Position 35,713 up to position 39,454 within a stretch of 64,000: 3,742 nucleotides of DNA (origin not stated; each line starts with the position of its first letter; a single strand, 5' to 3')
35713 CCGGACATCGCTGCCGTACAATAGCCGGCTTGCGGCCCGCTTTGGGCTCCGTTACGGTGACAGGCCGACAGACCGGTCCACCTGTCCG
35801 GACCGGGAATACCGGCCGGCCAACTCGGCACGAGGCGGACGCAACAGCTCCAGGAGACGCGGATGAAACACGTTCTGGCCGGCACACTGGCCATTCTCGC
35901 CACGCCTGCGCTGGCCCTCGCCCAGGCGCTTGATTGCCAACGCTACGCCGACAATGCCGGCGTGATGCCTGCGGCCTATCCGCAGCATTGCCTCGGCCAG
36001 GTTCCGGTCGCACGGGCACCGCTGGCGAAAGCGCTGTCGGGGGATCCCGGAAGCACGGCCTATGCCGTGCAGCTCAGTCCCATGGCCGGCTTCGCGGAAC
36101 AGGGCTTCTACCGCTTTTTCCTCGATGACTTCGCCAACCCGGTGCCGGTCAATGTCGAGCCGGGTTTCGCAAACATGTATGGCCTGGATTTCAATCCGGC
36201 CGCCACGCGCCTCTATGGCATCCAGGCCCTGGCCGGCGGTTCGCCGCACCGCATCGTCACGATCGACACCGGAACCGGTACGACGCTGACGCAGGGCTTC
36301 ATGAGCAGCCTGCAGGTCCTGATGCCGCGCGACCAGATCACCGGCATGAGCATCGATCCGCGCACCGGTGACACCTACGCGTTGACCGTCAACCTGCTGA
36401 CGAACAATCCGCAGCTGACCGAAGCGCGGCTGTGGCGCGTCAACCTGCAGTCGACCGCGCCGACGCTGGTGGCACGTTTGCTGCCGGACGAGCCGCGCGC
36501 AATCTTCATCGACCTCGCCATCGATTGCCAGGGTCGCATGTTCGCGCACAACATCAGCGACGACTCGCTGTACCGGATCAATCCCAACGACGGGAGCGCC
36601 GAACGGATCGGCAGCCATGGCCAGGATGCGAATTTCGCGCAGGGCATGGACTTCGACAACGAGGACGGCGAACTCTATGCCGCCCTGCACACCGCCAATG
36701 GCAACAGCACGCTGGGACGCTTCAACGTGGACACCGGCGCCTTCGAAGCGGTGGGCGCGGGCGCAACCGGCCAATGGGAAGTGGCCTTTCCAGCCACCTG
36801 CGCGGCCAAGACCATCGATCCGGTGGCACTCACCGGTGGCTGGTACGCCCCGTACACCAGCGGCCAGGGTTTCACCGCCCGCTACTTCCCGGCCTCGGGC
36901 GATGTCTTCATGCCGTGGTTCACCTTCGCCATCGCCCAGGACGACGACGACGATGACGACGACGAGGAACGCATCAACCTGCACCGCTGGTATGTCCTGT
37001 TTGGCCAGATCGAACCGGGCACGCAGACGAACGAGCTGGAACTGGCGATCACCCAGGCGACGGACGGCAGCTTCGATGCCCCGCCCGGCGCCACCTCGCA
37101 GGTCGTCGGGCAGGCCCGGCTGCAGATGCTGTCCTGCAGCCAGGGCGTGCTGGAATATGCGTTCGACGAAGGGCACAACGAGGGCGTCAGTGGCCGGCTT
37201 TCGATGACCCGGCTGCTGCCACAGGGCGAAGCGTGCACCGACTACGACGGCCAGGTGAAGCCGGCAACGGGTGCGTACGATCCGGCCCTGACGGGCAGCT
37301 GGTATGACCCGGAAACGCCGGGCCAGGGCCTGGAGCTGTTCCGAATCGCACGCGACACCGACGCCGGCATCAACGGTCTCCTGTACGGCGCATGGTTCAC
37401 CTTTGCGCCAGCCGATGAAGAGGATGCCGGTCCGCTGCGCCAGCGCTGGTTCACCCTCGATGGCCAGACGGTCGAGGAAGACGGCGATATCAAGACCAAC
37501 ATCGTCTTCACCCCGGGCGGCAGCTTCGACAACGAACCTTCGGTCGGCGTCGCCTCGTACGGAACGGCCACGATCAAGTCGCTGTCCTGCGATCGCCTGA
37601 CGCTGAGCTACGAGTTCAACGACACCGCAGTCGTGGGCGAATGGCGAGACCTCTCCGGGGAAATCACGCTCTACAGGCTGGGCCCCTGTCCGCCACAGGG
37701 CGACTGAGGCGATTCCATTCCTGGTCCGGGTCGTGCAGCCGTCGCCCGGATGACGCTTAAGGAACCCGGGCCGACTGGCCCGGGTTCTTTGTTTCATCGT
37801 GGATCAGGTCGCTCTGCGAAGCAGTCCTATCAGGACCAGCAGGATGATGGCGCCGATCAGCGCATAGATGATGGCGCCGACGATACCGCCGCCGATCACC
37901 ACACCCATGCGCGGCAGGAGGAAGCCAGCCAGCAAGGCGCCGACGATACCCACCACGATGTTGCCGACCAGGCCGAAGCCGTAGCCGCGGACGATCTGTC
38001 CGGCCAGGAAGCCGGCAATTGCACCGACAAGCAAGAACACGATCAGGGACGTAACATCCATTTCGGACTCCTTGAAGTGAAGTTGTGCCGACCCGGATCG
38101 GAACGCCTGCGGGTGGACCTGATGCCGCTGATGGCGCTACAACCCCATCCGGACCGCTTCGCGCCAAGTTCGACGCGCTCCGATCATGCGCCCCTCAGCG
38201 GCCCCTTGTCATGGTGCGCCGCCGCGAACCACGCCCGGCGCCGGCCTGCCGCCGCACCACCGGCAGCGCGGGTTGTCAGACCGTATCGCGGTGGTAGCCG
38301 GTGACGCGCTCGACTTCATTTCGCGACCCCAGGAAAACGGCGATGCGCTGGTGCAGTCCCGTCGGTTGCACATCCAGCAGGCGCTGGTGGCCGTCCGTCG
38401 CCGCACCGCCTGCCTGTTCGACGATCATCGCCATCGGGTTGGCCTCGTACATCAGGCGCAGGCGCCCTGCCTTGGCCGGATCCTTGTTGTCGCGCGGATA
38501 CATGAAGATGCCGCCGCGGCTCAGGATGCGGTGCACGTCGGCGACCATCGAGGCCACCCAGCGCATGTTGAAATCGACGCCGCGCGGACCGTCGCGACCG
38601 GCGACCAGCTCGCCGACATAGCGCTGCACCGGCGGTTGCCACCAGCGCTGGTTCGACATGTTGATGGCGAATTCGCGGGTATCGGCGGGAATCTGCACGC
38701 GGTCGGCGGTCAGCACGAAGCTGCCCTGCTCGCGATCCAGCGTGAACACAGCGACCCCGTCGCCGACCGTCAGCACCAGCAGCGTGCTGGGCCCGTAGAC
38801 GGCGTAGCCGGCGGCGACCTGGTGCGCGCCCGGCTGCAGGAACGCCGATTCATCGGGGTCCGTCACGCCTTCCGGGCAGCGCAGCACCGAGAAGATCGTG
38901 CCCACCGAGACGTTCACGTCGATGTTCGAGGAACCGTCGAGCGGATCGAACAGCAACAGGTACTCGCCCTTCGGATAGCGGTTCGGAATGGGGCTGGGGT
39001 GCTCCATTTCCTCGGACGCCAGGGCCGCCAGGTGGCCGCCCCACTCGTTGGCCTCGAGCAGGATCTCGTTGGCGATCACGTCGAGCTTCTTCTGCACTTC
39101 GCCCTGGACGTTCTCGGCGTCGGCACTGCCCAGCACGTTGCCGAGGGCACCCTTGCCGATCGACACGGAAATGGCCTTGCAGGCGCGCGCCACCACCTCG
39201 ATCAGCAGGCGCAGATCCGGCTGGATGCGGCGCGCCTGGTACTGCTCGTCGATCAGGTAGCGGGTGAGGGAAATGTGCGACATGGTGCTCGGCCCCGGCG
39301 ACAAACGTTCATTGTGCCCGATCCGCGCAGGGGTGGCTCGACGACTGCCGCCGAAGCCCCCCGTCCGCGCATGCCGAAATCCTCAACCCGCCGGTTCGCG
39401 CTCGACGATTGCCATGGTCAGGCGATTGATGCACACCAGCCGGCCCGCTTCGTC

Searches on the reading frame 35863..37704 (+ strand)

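Call 26: search_protein_families(library=padloc, proteins=[window:35863-37704:+], max_evalue=0.001)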
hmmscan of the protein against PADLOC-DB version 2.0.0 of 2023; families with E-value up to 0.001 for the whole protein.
window:35863-37704:+ (614 aa): 0 families

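Call 54: search_protein_families(library=pfam, proteins=[window:35863-37704:+], max_evalue=0.0001)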
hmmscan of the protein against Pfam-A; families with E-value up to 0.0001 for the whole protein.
window:35863-37704:+ (614 aa): 2 families
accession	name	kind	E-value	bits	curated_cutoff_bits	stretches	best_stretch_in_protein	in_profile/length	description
PF14339.12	DUF4394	-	2.5e-11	43.8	29.6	1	225-300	142-220/230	Domain of unknown function (DUF4394)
PF21959.2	DUF6923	-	1.4e-09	38.6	27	1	109-292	41-206/234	Repeat of unknown function (DUF6923)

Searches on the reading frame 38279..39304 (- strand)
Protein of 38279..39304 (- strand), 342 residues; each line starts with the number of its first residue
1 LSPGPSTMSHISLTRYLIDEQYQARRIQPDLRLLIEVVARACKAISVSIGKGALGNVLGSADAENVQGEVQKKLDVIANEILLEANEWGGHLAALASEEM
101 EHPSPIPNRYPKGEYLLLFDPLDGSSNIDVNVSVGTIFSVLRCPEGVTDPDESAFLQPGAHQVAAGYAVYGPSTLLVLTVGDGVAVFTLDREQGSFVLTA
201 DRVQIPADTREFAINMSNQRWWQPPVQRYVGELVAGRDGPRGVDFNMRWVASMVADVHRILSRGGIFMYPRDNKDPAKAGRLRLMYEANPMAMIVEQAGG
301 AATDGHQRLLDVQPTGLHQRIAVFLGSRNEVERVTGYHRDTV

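Call 54: search_protein_families(library=pfam, proteins=[window:38279-39304:-], max_evalue=0.0001)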
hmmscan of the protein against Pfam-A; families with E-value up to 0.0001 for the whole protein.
window:38279-39304:- (342 aa): 2 families
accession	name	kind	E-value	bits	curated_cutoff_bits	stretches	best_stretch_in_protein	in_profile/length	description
PF00316.25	FBPase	-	2.1e-56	191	34.8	1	12-200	2-190/191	Fructose-1-6-bisphosphatase, N-terminal domain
PF18913.5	FBPase_C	-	2e-45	154.2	27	1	205-338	1-126/127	Fructose-1-6-bisphosphatase, C-terminal domain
